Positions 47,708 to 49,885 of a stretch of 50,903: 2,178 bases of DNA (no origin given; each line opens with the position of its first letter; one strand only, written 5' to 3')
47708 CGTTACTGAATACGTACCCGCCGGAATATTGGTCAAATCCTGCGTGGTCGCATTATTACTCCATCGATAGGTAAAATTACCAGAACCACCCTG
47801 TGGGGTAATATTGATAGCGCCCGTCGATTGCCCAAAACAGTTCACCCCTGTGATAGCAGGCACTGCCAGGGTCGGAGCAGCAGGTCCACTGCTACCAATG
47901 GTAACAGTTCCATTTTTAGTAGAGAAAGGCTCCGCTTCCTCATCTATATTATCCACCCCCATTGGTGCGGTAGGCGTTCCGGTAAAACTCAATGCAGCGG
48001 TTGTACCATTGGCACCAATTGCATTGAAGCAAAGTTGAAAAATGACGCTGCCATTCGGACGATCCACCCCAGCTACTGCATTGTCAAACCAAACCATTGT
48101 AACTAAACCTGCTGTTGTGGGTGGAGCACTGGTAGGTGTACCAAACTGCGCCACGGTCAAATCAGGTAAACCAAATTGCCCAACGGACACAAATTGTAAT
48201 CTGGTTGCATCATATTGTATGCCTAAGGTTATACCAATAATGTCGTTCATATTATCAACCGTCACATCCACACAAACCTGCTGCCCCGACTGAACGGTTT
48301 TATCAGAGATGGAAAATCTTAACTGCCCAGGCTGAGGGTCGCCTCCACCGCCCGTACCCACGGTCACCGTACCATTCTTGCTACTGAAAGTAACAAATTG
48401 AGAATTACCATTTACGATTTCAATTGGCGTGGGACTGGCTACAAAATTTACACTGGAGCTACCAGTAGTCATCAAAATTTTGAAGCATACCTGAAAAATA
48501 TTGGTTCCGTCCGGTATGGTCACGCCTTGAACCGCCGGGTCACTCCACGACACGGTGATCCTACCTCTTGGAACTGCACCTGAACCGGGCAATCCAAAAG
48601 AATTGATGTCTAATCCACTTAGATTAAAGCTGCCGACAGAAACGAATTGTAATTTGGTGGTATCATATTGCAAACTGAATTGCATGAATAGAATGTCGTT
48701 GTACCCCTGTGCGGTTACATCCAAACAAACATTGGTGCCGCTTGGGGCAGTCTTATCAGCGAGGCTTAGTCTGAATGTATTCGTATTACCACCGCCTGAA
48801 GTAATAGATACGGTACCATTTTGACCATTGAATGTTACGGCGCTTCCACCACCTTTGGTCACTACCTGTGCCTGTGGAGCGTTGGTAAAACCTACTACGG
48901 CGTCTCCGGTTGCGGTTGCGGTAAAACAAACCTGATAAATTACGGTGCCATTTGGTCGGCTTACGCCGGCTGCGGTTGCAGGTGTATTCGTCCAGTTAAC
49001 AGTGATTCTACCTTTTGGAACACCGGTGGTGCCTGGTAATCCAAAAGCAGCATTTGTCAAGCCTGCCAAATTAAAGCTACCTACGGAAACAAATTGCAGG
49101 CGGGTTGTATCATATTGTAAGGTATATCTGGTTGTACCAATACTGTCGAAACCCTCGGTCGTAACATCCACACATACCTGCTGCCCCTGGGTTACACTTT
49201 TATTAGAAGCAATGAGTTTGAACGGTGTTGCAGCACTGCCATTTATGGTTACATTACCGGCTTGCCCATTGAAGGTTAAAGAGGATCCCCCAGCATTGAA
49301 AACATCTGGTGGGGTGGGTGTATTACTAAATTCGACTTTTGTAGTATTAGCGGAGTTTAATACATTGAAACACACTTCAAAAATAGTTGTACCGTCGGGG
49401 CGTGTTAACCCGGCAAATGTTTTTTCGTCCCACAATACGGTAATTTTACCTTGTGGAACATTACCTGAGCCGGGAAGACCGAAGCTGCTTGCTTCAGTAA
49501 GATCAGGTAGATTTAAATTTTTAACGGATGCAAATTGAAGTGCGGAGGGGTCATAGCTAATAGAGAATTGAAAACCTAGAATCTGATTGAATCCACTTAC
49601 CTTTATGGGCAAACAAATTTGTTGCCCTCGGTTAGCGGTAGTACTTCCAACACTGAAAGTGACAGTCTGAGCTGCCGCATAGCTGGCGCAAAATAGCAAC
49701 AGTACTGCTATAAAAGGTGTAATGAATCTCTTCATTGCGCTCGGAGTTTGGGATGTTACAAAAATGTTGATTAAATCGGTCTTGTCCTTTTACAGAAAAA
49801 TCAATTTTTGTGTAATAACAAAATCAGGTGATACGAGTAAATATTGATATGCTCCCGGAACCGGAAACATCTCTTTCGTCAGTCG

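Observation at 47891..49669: Four tandem cohesin-like modules at the N-terminus of a SprB-repeat / type B CTD surface protein (scaffoldin-like architecture)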

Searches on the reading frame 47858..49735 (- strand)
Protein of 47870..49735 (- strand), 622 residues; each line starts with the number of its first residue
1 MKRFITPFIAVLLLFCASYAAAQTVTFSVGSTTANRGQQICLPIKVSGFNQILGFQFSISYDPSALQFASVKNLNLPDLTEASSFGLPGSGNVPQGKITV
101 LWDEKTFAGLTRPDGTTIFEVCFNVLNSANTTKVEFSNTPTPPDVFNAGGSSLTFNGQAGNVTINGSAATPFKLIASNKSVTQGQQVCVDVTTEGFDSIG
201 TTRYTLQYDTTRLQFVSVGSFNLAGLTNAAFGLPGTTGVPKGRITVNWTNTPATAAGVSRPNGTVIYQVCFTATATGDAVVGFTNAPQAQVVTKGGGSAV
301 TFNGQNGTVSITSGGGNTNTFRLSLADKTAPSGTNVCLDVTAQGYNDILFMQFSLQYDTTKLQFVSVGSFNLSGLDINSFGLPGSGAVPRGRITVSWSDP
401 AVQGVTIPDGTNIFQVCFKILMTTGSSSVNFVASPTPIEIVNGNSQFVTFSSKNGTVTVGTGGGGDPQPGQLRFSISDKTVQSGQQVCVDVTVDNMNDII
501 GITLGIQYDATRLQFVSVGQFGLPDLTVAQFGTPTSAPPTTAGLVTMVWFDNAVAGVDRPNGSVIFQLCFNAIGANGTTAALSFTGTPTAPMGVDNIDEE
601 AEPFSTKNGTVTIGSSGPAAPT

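Call 9: search_solved_structures(query=window:47858-49669:-, max_evalue=1, show_alignments=2)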
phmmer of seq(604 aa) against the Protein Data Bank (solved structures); distinct sequences matched with E-value up to 1: 5.
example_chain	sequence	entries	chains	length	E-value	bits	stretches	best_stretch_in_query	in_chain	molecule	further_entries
3l8q_A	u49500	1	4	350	0.0052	18.8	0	4-50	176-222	Cellulosomal scaffoldin adaptor protein B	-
5g5d_A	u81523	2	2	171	0.037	16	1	7-121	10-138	CELLULOSOME ANCHORING PROTEIN COHESIN REGION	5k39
4u3s_A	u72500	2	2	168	0.061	15.2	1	3-50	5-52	Cellulosomal scaffoldin adaptor protein B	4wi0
2lc1_A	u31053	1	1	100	0.59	12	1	176-247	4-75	Putative uncharacterized protein TB39.8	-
1b7b_A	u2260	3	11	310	0.6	12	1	354-453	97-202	CARBAMATE KINASE | CARBAMATE KINASE 1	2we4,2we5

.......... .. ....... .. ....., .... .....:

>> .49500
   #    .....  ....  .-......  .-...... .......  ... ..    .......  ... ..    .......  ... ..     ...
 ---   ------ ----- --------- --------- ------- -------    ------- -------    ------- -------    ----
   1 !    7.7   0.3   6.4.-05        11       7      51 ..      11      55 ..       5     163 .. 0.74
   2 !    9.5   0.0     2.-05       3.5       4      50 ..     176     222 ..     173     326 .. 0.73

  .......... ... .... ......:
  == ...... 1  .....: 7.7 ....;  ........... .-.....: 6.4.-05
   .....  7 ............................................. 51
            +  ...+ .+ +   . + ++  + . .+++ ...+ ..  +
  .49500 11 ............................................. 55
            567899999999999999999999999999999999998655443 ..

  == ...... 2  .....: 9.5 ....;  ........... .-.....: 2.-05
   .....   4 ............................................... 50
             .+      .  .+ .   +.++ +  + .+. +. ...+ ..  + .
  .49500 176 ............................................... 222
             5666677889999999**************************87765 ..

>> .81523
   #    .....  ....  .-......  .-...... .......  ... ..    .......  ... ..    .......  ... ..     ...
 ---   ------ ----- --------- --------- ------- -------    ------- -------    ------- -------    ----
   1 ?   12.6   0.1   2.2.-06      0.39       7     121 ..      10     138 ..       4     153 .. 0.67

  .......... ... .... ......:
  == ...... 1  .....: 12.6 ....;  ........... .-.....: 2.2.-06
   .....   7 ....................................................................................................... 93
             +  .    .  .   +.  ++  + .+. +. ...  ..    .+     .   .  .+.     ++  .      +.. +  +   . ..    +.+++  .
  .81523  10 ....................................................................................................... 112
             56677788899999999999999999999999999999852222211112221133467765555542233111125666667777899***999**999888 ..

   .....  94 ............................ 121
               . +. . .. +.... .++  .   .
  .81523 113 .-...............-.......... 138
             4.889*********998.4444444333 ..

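Call 10: find_homologous_proteins(query=window:47870-49735:-, max_evalue=0.00001)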
Query window:47870-49735:- (622 aa): 18 proteins with E <= 0.00001 among 8000 candidates.
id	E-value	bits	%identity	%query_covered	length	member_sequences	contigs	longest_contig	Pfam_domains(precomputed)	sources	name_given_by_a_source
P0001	2.4e-151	524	40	100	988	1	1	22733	PF00963.25,PF13860.13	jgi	jgi:alanine-alpha-ketoisovalerate/valine-pyruvate aminotransferase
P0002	3.3e-103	365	30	93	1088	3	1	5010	PF13573.13,PF00963.25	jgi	-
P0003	2.0e-102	362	35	99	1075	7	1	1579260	PF13573.13,PF00963.25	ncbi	-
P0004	2.4e-97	345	38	81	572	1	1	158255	PF00963.25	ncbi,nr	ncbi:MAG: hypothetical protein IPH16_20475 [Haliscomenobacter sp.]|nr:hypothetical protein [Haliscom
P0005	3.3e-78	282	34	70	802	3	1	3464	PF13573.13,PF00963.25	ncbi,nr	ncbi:MAG: cohesin domain-containing protein, partial [Saprospiraceae bacterium]|nr:cohesin domain-co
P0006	2.6e-62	230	34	66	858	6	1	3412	PF13573.13,PF13585.13,PF00963.25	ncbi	-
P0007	1.1e-57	214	27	89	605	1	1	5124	PF00963.25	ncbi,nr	ncbi:MAG: hypothetical protein HC912_04065 [Saprospiraceae bacterium]|nr:hypothetical protein [Sapro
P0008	3.8e-52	196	32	77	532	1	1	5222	PF00963.25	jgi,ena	-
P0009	8.6e-46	175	31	77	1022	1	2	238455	PF13573.13,PF13585.13,PF23585.2,PF00963.25,PF18962.8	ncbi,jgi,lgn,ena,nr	ncbi:MAG TPA: gliding motility-associated C-terminal domain-containing protein [Saprospiraceae bacte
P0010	9.1e-46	175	26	88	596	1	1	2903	PF00963.25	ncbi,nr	ncbi:MAG: hypothetical protein KDC54_17915, partial [Lewinella sp.]|nr:hypothetical protein [Lewinel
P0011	5.0e-42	163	37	45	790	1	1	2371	PF13573.13,PF00963.25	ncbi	ncbi:MAG: hypothetical protein D6765_08125, partial [Bacteroidetes bacterium]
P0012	4.5e-41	159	31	74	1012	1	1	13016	PF13573.13,PF13585.13,PF23585.2,PF00963.25,PF18962.8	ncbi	ncbi:MAG: gliding motility-associated C-terminal domain-containing protein [Saprospiraceae bacterium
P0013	7.7e-33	132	27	76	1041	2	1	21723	PF13573.13,PF13585.13,PF00963.25,PF18962.8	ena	-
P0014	8.8e-30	122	25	68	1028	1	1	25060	PF13573.13,PF13585.13,PF00963.25,PF13860.13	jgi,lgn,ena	-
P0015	1.1e-28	118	31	44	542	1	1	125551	PF00801.27,PF00963.25,PF18962.8,PF18911.7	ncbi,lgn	-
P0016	5.8e-28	116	25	63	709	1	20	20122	PF13573.13,PF13585.13,PF00963.25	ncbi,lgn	-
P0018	2.8e-6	44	34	24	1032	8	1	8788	PF00801.27,PF00404.25,PF00963.25,PF18962.8,PF19081.7,PF18911.7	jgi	jgi:PKD repeat protein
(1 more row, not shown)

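Call 25: find_encoding_contigs(protein=P0003, flank=10000, max_places=2)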
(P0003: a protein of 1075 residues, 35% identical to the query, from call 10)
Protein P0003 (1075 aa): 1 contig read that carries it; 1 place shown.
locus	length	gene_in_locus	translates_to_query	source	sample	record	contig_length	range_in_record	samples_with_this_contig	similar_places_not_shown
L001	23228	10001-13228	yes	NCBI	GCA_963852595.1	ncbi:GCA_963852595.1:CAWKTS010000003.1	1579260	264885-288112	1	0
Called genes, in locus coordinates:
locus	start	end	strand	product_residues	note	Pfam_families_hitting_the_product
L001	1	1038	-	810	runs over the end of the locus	PF09136:Glucodextran_B (faint)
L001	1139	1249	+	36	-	-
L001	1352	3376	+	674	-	PF00724:Oxidored_FMN, PF00070:Pyr_redox (faint), PF03486:HI0933_like (weak), PF07992:Pyr_redox_2, PF13738:Pyr_redox_3 (faint), PF13450:NAD_binding_8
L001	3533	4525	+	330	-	PF01112:Asparaginase_2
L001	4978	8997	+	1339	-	-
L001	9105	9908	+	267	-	PF00963:Cohesin, PF18962:Por_Secre_tail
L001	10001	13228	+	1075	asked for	PF00963:Cohesin, PF13573:SprB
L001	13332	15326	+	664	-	PF13573:SprB, PF13585:CHU_C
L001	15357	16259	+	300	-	PF11751:PorP_SprF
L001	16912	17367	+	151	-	-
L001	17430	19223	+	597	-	PF02494:HYR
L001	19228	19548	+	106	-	-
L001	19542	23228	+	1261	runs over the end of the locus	PF23237:HYR_4C (faint)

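Call 26: find_encoding_contigs(protein=P0009, flank=10000, max_places=2)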
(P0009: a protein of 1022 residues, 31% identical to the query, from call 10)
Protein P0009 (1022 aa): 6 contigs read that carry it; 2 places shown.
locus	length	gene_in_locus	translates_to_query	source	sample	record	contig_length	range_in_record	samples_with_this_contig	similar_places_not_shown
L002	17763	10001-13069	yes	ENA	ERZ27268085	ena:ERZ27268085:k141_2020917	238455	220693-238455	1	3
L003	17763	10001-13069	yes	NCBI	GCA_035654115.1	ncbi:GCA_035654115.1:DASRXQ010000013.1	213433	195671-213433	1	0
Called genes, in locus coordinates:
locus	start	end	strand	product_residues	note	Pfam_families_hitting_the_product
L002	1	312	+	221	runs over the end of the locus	PF22769:DCD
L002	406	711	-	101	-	PF00581:Rhodanese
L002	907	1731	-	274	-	PF03793:PASTA (weak)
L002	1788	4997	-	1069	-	-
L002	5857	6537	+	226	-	PF00072:Response_reg, PF00196:GerE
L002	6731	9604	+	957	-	PF00404:Dockerin_1 (faint), PF18962:Por_Secre_tail (weak)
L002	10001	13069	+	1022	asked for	PF00963:Cohesin (faint), PF18962:Por_Secre_tail (faint), PF23585:DUF7137 (faint), PF13573:SprB, PF13585:CHU_C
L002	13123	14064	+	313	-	PF11751:PorP_SprF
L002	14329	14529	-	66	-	-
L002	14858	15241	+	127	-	-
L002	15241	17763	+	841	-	?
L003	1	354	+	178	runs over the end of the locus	PF22769:DCD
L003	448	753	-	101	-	PF00581:Rhodanese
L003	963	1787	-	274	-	PF03793:PASTA (weak)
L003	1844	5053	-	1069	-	-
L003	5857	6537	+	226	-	PF00072:Response_reg, PF00196:GerE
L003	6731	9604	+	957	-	PF00404:Dockerin_1 (faint), PF18962:Por_Secre_tail (weak)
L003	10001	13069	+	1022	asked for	PF00963:Cohesin (faint), PF18962:Por_Secre_tail (faint), PF23585:DUF7137 (faint), PF13573:SprB, PF13585:CHU_C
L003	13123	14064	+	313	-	PF11751:PorP_SprF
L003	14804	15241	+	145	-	-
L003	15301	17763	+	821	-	PF01483:P_proprotein (faint)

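Call 28: search_protein_families(library=pfam, proteins=[L002:6731-9604:+, L001:9105-9908:+, L001:4978-8997:+, L001:13332-15326:+, P0018, L002:15241-17763:+], max_evalue=0.1)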
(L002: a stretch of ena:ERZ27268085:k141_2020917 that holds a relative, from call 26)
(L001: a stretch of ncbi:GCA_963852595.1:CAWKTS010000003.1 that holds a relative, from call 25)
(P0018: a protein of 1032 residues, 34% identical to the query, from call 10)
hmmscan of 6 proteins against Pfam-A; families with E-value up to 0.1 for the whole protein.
L002:6731-9604:+ (957 aa): 2 families
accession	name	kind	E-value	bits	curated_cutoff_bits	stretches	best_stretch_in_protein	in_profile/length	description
PF00404.24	Dockerin_1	-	5.3e-06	27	22.9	1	622-669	10-56/57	Dockerin type I domain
PF18962.6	Por_Secre_tail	-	8.9e-05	23.1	27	1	880-953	2-72/75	Secretion system C-terminal sorting domain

L001:9105-9908:+ (267 aa): 2 families
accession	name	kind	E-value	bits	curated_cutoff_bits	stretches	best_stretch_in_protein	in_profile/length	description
PF18962.6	Por_Secre_tail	-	9.6e-09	35.9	27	1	188-265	1-75/75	Secretion system C-terminal sorting domain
PF00963.24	Cohesin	-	1.4e-08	35.5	24.1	1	35-148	7-120/139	Cohesin domain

L001:4978-8997:+ (1339 aa): 4 families
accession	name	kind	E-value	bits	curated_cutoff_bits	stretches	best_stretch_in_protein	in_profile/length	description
PF00963.24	Cohesin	-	3.7e-05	24.4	24.1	1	1129-1216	5-106/139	Cohesin domain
PF18962.6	Por_Secre_tail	-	0.00011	22.9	27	1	1262-1337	3-75/75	Secretion system C-terminal sorting domain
PF17210.9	SdrD_B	-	0.00024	21.7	29.7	1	942-989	16-65/112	SdrD B-like domain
PF13620.12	CarboxypepD_reg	-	0.00032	21.4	32.3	1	937-988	1-54/82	Carboxypeptidase regulatory-like domain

L001:13332-15326:+ (664 aa): 4 families
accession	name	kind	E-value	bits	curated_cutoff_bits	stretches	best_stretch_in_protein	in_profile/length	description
PF13573.12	SprB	-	1.2e-38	130.9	28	7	508-532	11-35/37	SprB repeat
PF13585.12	CHU_C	-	6.4e-27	93.9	27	1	576-662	2-86/86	CHU_C Type IX secretion signal domain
PF05984.18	Cytomega_UL20A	-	0.006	17.4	27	0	136-168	50-83/107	Cytomegalovirus UL20A protein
PF13860.13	FlgD_ig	-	0.014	15.8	27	0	601-647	23-76/79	FlgD Ig-like domain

P0018 (1032 aa): 11 families
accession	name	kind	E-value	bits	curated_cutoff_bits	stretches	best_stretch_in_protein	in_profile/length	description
PF18911.6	PKD_4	-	6.2e-19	68.3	27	1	406-469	21-84/85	PKD domain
PF00801.26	PKD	-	1.8e-15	57.1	23.5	2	396-464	13-76/80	PKD domain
PF18962.6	Por_Secre_tail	-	3.5e-11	43.7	27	1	952-1029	1-74/75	Secretion system C-terminal sorting domain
PF00963.24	Cohesin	-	3.4e-08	34.2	24.1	2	815-916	21-123/139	Cohesin domain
PF19081.6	Ig_7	-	1.1e-06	29.3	27.3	2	164-233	4-80/84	Ig-like domain CHU_C associated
PF00404.24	Dockerin_1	-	1e-05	26.1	22.9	1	677-724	10-56/57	Dockerin type I domain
PF13511.11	DUF4124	-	0.00035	21.2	22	0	24-81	14-48/56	Domain of unknown function (DUF4124)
PF13860.13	FlgD_ig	-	0.00091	19.6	27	1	960-1017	9-73/79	FlgD Ig-like domain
PF07354.18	Sp38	-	0.0031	17.9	23.1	0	183-218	24-59/100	Zona-pellucida-binding protein (Sp38) N-terminal Ig domain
PF07495.19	Y_Y_Y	-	0.062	13.7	26.6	0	433-461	25-54/65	Y_Y_Y domain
PF07202.18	Tcp10_C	-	0.068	13.3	36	0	804-817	15-28/35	T-complex protein 10 C-terminus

L002:15241-17763:+ (841 aa): 3 families
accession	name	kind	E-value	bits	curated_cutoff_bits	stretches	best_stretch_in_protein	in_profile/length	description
PF01483.27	P_proprotein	-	4.5e-06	27.1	21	1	614-643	3-31/86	Proprotein convertase P-domain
PF23237.1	HYR_4C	-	0.00011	22.7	27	1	738-784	26-73/73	HYR-like domain with 4 cysteines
PF02494.22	HYR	-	0.011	16.5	21.7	0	738-784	35-81/81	HYR domain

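Call 46: search_protein_families(library=pfam, proteins=[L001:19542-23228:+], max_evalue=10)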
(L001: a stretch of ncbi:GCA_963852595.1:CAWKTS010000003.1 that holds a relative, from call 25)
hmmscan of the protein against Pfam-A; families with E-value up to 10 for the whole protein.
L001:19542-23228:+ (1229 aa): 10 families
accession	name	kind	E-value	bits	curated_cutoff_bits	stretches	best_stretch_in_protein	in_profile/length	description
PF23237.1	HYR_4C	-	4.1e-06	27.3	27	3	57-104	26-72/73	HYR-like domain with 4 cysteines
PF00404.24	Dockerin_1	-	0.00033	21.2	22.9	1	913-967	3-56/57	Dockerin type I domain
PF13715.12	CarbopepD_reg_2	-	0.0013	19.2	32.2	1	861-908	1-48/88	CarboxypepD_reg-like domain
PF13620.12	CarboxypepD_reg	-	0.0017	19.1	32.3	1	860-909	1-53/82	Carboxypeptidase regulatory-like domain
PF00963.24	Cohesin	-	0.0057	17.3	24.1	1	1071-1155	27-121/139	Cohesin domain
PF20164.4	GspA_SrpA_N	-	0.0074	17.1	27.4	0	284-325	70-110/117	GspA/SrpA SigLec-like domain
PF15418.12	DUF4625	-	0.032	14.9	27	1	733-761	101-129/131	Domain of unknown function (DUF4625)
PF23193.1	NOMO_3rd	-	0.04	14.4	27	1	887-915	62-89/120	NOMO third transthyretin-like domain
PF02494.22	HYR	-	0.24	12.2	21.7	3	304-326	59-81/81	HYR domain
PF19077.6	Big_13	-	3.9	8.5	27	1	732-762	69-100/102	Bacterial Ig-like domain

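Call 81: find_encoding_contigs(protein=P0013, flank=8000, max_places=1)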
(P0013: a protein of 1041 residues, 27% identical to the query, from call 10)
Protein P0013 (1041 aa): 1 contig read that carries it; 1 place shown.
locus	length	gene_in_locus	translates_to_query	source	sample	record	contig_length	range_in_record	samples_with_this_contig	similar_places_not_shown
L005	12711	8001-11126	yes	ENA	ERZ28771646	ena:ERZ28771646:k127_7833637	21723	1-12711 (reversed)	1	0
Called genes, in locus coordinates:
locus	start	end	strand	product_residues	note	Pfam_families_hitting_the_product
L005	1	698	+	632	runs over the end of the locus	PF03098:An_peroxidase, PF18962:Por_Secre_tail (weak)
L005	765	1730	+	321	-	PF01112:Asparaginase_2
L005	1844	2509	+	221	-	PF00072:Response_reg, PF00196:GerE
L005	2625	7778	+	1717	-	PF02494:HYR (faint), PF13620:CarboxypepD_reg (weak), PF18962:Por_Secre_tail (weak)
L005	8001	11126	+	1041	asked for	PF00963:Cohesin (faint), PF18962:Por_Secre_tail (faint), PF13573:SprB (weak), PF13585:CHU_C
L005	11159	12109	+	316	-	PF11751:PorP_SprF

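Call 82: find_encoding_contigs(protein=P0014, flank=8000, max_places=1)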
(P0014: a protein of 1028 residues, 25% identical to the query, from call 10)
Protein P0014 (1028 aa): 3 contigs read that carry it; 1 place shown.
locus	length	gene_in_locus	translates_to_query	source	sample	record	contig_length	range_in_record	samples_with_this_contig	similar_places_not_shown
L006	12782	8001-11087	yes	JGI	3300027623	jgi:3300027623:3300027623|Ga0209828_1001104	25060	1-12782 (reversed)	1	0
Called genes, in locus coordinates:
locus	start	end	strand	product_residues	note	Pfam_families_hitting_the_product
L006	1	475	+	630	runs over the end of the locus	PF03098:An_peroxidase, PF18962:Por_Secre_tail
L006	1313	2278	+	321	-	PF01112:Asparaginase_2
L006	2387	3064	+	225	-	PF00072:Response_reg, PF00196:GerE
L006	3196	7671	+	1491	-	PF02494:HYR (faint), PF13620:CarboxypepD_reg (weak), PF18962:Por_Secre_tail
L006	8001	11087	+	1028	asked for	PF00963:Cohesin, PF13860:FlgD_ig (faint), PF13573:SprB, PF13585:CHU_C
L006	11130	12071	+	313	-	PF11751:PorP_SprF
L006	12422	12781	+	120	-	?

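Call 83: find_encoding_contigs(protein=P0016, flank=8000, max_places=1)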
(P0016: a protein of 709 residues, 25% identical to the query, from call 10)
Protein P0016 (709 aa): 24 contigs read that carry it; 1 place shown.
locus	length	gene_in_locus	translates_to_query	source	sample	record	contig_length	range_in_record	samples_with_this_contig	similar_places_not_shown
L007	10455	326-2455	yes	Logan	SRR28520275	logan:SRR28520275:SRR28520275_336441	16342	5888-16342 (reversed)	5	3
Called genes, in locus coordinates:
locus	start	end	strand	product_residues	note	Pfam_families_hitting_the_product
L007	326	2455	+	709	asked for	PF00963:Cohesin, PF13573:SprB, PF13585:CHU_C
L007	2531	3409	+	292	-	PF11751:PorP_SprF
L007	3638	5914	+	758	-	PF18962:Por_Secre_tail (weak)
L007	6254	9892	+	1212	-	PF00404:Dockerin_1 (faint), PF18962:Por_Secre_tail (weak)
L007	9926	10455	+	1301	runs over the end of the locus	PF00404:Dockerin_1 (weak), PF18962:Por_Secre_tail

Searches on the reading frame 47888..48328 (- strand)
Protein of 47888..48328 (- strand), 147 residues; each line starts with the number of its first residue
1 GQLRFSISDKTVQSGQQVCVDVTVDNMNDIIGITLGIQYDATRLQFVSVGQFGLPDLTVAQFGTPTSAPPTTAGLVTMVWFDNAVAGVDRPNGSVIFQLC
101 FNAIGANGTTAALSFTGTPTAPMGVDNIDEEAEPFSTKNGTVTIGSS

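Call 13: search_protein_families(library=pfam, proteins=[window:47888-48328:-], max_evalue=0.1)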
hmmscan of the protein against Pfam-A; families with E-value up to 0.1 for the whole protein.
window:47888-48328:- (147 aa): 1 family
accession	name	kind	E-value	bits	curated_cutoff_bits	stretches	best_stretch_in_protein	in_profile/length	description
PF00963.24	Cohesin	-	1.3e-09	38.8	24.1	1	5-124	3-123/139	Cohesin domain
